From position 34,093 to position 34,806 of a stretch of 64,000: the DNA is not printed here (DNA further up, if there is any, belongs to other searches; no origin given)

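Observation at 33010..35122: TPR array fused to a UPF0175 antitoxin-like domain, translationally coupled to a DUF3368 PIN gene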

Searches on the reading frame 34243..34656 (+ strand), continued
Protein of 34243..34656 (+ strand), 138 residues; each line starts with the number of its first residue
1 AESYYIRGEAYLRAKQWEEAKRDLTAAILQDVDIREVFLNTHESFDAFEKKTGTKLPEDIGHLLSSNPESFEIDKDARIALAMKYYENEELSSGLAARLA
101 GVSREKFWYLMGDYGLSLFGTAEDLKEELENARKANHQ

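Call 43: fold_search(model_id=the predicted structure, library=pdb)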
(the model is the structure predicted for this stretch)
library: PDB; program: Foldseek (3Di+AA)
matches with E <= 10: 208; with E <= 0.001: 0
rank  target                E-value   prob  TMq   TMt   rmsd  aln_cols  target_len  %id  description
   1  3mkl_B                1.1e+00  0.25  0.27  0.33  10.2       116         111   16  Crystal structure of DNA-binding transcriptional dual regulator from Escherichia coli K-12 (released 2010-04-28)
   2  2k9s_MODEL_1_A        1.5e+00  0.44  0.27  0.34   8.0        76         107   14  Solution structure of dna binding domain of E. coli arac (released 2008-11-25)
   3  5z4z_B                1.6e+00  0.25  0.21  0.29  13.3        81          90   11  Crystal structure of PaCysB NTD domain with space group C2 (released 2019-01-23)
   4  2lvs_MODEL_1_A        1.9e+00  0.18  0.31  0.38  10.9       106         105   17  NMR solution structure of a CRISPR repeat binding protein (released 2013-01-23)
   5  3ikt_B                2.1e+00  0.23  0.23  0.16  10.4        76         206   16  Crystal structure of a Rex-family repressor/DNA/NAD+ complex from Thermus aquaticus (released 2010-06-09)
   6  5chh                  2.1e+00  0.18  0.26  0.13  11.5       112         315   13  Crystal structure of transcriptional regulator CdpR from Pseudomonas aeruginosa (released 2016-05-18)
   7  3ikt_A                2.2e+00  0.35  0.24  0.17  10.3        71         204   21  Crystal structure of a Rex-family repressor/DNA/NAD+ complex from Thermus aquaticus (released 2010-06-09)
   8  9wsf_A                2.7e+00  0.06  0.18  0.12  16.0       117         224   16  Crystal structure of Sigma28/FlgM complex from Pseudomonas aeruginosa at 1.95 Angstrom resolution (released 2026-02-25)
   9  2m8g_MODEL_1_X        2.9e+00  0.21  0.26  0.46   8.7        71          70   17  Structure, function, and tethering of DNA-binding domains in 54 transcriptional activators (released 2013-08-28)
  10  5efy_D                3.0e+00  0.33  0.20  0.16   3.4        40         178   25  Apo-form of SCO3201 (released 2016-11-16)
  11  1etq_D                3.2e+00  0.16  0.23  0.36   8.7        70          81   17  THE CRYSTAL STRUCTURE OF E. COLI FIS MUTANT R71Y (released 2000-10-11)
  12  5z4z_A                3.2e+00  0.14  0.20  0.27  13.2        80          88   12  Crystal structure of PaCysB NTD domain with space group C2 (released 2019-01-23)
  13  4pu7_A                3.4e+00  0.14  0.19  0.32  12.4        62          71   14  Shewanella oneidensis Toxin Antitoxin System Antitoxin Protein HipB Resolution 1.85 (released 2014-08-06)
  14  4bq3_C                3.4e+00  0.07  0.20  0.05  11.7       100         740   11  Structural analysis of an exo-beta-agarase (released 2013-08-14)
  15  3keo_B                3.5e+00  0.20  0.24  0.17  11.5        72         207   14  Crystal Structure of a Rex-family transcriptional regulatory protein from Streptococcus agalactiae complexed with NAD+ (released 2010-11-10)
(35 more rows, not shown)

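Call 67: search_protein_families(library=pfam, proteins=[L003:3322-5217:+, L003:5240-5701:+, L003:5679-5897:+], max_evalue=0.01)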
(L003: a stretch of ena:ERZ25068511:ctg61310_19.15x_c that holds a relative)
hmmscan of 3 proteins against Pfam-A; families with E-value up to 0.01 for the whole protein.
L003:3322-5217:+ (632 aa): 32 families (the best 25 are shown)
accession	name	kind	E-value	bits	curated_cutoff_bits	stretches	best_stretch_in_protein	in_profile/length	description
PF00515.34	TPR_1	-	5.8e-119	384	27.8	12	432-465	1-34/34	Tetratricopeptide repeat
PF13414.12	TPR_11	-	3.2e-102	334.4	26.8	12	439-480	1-42/42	TPR repeat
PF07719.23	TPR_2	-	1.5e-89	287.3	27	11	432-464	1-33/34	Tetratricopeptide repeat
PF13431.12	TPR_17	-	6.5e-75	241.7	24.4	9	353-384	2-33/34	Tetratricopeptide repeat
PF13181.12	TPR_8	-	2.4e-68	221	25.7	7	230-261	3-34/34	Tetratricopeptide repeat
PF13432.12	TPR_16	-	8.2e-48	160.8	32.7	6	233-294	2-63/65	Tetratricopeptide repeat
PF13371.12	TPR_9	-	1e-31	109.2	35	3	242-294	9-61/73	Tetratricopeptide repeat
PF13424.12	TPR_12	-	1e-28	99.8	30.1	3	194-257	3-74/77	Tetratricopeptide repeat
PF13428.12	TPR_14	-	2.8e-28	95.9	23.5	0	268-303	7-42/44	Tetratricopeptide repeat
PF14559.12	TPR_19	-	1.5e-22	80.1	25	0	480-532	5-57/68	Tetratricopeptide repeat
PF13174.12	TPR_6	-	1.9e-20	72.5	26.3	0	231-260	3-32/33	Tetratricopeptide repeat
PF13676.11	TIR_2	-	8.5e-16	59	28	1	7-110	1-104/122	TIR domain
PF13429.12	TPR_15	-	1.7e-12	47.8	26.2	1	178-297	65-181/280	Tetratricopeptide repeat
PF25575.1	TPR_BSK1_C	-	2.1e-12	47.4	42.2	0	369-435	47-114/118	Serine/threonine-protein kinase BSK1-like, TPR repeats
PF12569.14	NatA_aux_su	-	3.8e-12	46.3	33.3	1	230-291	194-255/515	N-terminal acetyltransferase A, auxiliary subunit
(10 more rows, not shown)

L003:5240-5701:+ (154 aa): 1 family
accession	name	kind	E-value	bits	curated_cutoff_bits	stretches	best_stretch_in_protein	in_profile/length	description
PF22014.2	DUF6932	-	1e-25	91.3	27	1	5-144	1-141/142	Family of unknown function (DUF6932)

L003:5679-5897:+ (73 aa): 1 family
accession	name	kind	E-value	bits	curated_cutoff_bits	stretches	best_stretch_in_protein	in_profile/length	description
PF09823.15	DUF2357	-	0.0017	18.1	23.3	1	12-71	173-231/251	Domain of unknown function (DUF2357)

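Call 76: search_protein_families(library=pfam, alignment_id=A4, max_evalue=0.00001)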
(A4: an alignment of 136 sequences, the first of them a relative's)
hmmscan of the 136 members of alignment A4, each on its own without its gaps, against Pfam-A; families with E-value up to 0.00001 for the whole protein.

A. member 1, L014:4821-5171:+ (117 aa): 1 family
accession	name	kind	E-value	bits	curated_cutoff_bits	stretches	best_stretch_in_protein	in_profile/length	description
PF13358.12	DDE_3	-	2e-23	83.3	28.6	1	4-106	33-138/146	DDE superfamily endonuclease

B. families by the number of members that match (of 136 scanned): 155 families (the first 25 are shown)
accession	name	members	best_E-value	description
PF00515.34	TPR_1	13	1.4e-142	Tetratricopeptide repeat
PF13378.12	MR_MLE_C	13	2e-50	Enolase C-terminal domain-like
PF14559.12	TPR_19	13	1.5e-39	Tetratricopeptide repeat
PF02746.21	MR_MLE_N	13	3.1e-20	Mandelate racemase / muconate lactonizing enzyme, N-terminal domain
PF13414.12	TPR_11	12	2.8e-116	TPR repeat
PF07719.23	TPR_2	12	9.3e-107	Tetratricopeptide repeat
PF13181.12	TPR_8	12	9e-95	Tetratricopeptide repeat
PF13432.12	TPR_16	12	1.1e-69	Tetratricopeptide repeat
PF13424.12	TPR_12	12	5e-55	Tetratricopeptide repeat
PF00080.25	Sod_Cu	12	1.5e-17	Copper/zinc superoxide dismutase (SODC)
PF13431.12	TPR_17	11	2.8e-90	Tetratricopeptide repeat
PF13371.12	TPR_9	11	5e-41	Tetratricopeptide repeat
PF13428.12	TPR_14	11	4.9e-35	Tetratricopeptide repeat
PF13174.12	TPR_6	11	1.2e-32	Tetratricopeptide repeat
PF24575.1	TPR_Slam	11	3.5e-21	Surface lipoprotein assembly modifier, N-terminal TPR repeats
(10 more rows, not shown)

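Call 77: search_protein_families(library=padloc, alignment_id=A4, max_evalue=0.00001)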
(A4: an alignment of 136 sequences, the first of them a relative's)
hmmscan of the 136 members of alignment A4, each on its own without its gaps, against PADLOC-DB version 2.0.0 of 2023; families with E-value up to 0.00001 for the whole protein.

A. member 1, L014:4821-5171:+ (117 aa): 0 families

B. families by the number of members that match (of 136 scanned): 307 families (the first 25 are shown)
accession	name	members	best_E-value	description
PDLC03267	MTase_II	5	1.6e-42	Type II methyltransferase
PDLC04134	mad2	5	3.2e-09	mads_2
PDLC01169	TPR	5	4.2e-08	TPR repeats containing protein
PDLC03601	REase_MTase_IIG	4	7.4e-71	Type IIG restriction enzyme-methyltransferase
PDLC03612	REase_MTase_IIG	4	1.6e-55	Type IIG restriction enzyme-methyltransferase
PDLC03596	REase_MTase_IIG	4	7.9e-52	Type IIG restriction enzyme-methyltransferase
PDLC03609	REase_MTase_IIG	4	1.4e-33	Type IIG restriction enzyme-methyltransferase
PDLC03604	REase_MTase_IIG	4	5.3e-33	Type IIG restriction enzyme-methyltransferase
PDLC03313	MTase_II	4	7.7e-31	Type II methyltransferase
PDLC03628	REase_MTase_IIG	4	5.5e-28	Type IIG restriction enzyme-methyltransferase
PDLC03335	MTase_II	4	4.3e-26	Type II methyltransferase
PDLC02521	PglX|PglXI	4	4.4e-23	PglX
PDLC03606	REase_MTase_IIG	4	6.6e-22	Type IIG restriction enzyme-methyltransferase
PDLC02643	DrmMI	4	9.7e-22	DrmMI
PDLC02529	PglX|PglXI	4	2.2e-21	PglX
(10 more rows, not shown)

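Call 80: search_protein_families(library=pfam, proteins=[L057:1551-2975:+, L045:1492-2973:+, L062:3506-4942:+, L069:1996-3354:+, L066:3-2186:+, L051:1853-3928:+, L044:1288-1992:+, L044:7180-8160:-, L071:6927-7763:-, L071:3676-4653:-], max_evalue=0.0001)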
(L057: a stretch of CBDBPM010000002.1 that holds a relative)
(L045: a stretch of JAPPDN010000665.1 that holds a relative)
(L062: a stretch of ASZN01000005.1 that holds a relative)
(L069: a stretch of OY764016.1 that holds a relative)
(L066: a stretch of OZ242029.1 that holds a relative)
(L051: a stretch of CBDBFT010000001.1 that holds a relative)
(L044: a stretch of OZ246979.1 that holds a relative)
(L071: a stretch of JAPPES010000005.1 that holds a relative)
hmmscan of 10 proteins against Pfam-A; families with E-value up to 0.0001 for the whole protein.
L057:1551-2975:+ (475 aa): 1 family
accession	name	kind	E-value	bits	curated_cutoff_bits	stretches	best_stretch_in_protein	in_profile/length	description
PF11185.13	DUF2971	-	1.2e-07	33.4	22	1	268-389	2-89/89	Protein of unknown function (DUF2971)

L045:1492-2973:+ (494 aa): 1 family
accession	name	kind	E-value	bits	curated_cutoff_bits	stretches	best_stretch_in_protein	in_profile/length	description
PF11185.13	DUF2971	-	4.3e-09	38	22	1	286-408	1-89/89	Protein of unknown function (DUF2971)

L062:3506-4942:+ (479 aa): 3 families
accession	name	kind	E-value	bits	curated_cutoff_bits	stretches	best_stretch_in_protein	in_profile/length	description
PF00884.28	Sulfatase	-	7.3e-52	177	25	1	15-350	1-300/301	Sulfatase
PF16347.10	SGSH_C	-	3.2e-14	53.8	29.3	1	305-447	7-150/154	N-sulphoglucosamine sulphohydrolase, C-terminal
PF01663.27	Phosphodiest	-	1.1e-09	38.8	23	0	263-297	188-222/342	Type I phosphodiesterase / nucleotide pyrophosphatase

L069:1996-3354:+ (453 aa): 27 families (the best 25 are shown)
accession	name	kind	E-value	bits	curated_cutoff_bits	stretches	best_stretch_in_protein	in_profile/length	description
PF00515.34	TPR_1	-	1.3e-101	329.1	27.8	9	217-250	1-34/34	Tetratricopeptide repeat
PF13414.12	TPR_11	-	4.5e-83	273.1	26.8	11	196-230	7-41/42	TPR repeat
PF07719.23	TPR_2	-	2.2e-79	255.5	27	6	217-249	1-33/34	Tetratricopeptide repeat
PF13181.12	TPR_8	-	1.1e-66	215.7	25.7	4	321-352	3-34/34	Tetratricopeptide repeat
PF13432.12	TPR_16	-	3.6e-58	193.9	32.7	7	190-249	4-63/65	Tetratricopeptide repeat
PF13431.12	TPR_17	-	1.9e-57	187.2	24.4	1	341-374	1-34/34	Tetratricopeptide repeat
PF13424.12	TPR_12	-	2.9e-39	133.6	30.1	2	286-348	4-74/77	Tetratricopeptide repeat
PF13371.12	TPR_9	-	1.8e-38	130.8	35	3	192-248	4-60/73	Tetratricopeptide repeat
PF13428.12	TPR_14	-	2.7e-31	105.2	23.5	0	321-360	3-42/44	Tetratricopeptide repeat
PF13174.12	TPR_6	-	1.9e-28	97.6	26.3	0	324-351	5-32/33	Tetratricopeptide repeat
PF14559.12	TPR_19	-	8e-26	90.6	25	1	332-374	4-46/68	Tetratricopeptide repeat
PF24575.1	TPR_Slam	-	1.3e-20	74.2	35.2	0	194-237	58-101/104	Surface lipoprotein assembly modifier, N-terminal TPR repeats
PF13176.12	TPR_7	-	2.1e-16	59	27.9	0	321-351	1-31/36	Tetratricopeptide repeat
PF25575.1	TPR_BSK1_C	-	1e-15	58.1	42.2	0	327-391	51-115/118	Serine/threonine-protein kinase BSK1-like, TPR repeats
PF23914.1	TPR_CcmH_CycH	-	1.3e-14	54.8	42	0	295-382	60-150/158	Cytochrome c-type biogenesis protein H TPR domain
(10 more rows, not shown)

L066:3-2186:+ (728 aa): 4 families
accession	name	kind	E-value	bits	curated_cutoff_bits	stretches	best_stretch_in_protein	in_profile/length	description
PF07669.17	Eco57I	-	1.8e-39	136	25.3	1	135-365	1-158/171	Eco57I restriction-modification methylase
PF02384.22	N6_Mtase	-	3.2e-06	27.2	20.4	0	280-402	121-242/311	N-6 DNA Methylase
PF20473.4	MmeI_Mtase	-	6e-06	26.1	27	0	30-164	8-93/259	MmeI, DNA-methyltransferase domain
PF22837.1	M_Eco57I_C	-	3.7e-05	23.7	27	1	467-569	30-139/283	Type II methyltransferase M.Eco57I, C-terminal domain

L051:1853-3928:+ (692 aa): 3 families
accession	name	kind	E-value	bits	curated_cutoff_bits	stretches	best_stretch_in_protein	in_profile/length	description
PF07669.17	Eco57I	-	3.8e-37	128.4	25.3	1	329-571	1-171/171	Eco57I restriction-modification methylase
PF02384.22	N6_Mtase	-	1.5e-12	47.9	20.4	1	474-595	122-242/311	N-6 DNA Methylase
PF20473.4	MmeI_Mtase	-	1.1e-08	35.1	27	1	230-561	8-223/259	MmeI, DNA-methyltransferase domain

L044:1288-1992:+ (235 aa): 0 families

L044:7180-8160:- (326 aa): 2 families
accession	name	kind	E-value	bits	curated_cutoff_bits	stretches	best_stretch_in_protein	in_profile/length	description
PF00583.31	Acetyltransf_1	-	1.5e-06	28.9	20.7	0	55-140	24-116/116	Acetyltransferase (GNAT) family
PF13527.13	Acetyltransf_9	-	3.7e-05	24.2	25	1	85-141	73-125/127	Acetyltransferase (GNAT) domain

L071:6927-7763:- (278 aa): 1 family
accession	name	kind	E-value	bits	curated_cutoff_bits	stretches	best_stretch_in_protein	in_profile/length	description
PF01925.25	TauE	-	9.2e-35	120.9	32.6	1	38-275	5-237/237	Sulfite exporter TauE/SafE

L071:3676-4653:- (325 aa): 3 families
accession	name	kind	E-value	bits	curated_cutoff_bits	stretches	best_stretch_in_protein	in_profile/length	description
PF22725.1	GFO_IDH_MocA_C3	-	1.1e-29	103.3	27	1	130-249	1-123/124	GFO/IDH/MocA C-terminal domain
PF01408.29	GFO_IDH_MocA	-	2.7e-28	99.5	24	1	2-120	1-118/120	Oxidoreductase family, NAD-binding Rossmann fold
PF02894.22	GFO_IDH_MocA_C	-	3.7e-22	79.6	22.9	1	137-323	4-217/218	Oxidoreductase family, C-terminal alpha/beta domain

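Call 88: search_protein_families(library=padloc, proteins=[L057:1551-2975:+, L003:5240-5701:+, L003:5679-5897:+], max_evalue=0.001)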
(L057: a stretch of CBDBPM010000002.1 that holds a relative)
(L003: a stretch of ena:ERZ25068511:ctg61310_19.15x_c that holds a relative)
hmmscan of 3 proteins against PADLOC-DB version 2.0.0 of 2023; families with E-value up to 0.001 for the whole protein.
L057:1551-2975:+ (475 aa): 4 families
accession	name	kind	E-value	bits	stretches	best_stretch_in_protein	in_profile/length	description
PDLC04990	PDC-S31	-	1.1e-23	82.3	3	372-456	180-249/259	-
PDLC04994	PDC-S31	-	4.6e-19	66.8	1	366-441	181-254/273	-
PDLC04991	PDC-S31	-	1.3e-15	55.6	1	375-446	130-190/208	-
PDLC04992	PDC-S31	-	4.5e-06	24.6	0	360-399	128-163/220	-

L003:5240-5701:+ (154 aa): 1 family
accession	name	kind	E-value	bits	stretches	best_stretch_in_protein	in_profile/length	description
PDLC04744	PDC-M63A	-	1.1e-07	30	1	16-99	13-98/152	-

L003:5679-5897:+ (73 aa): 0 families
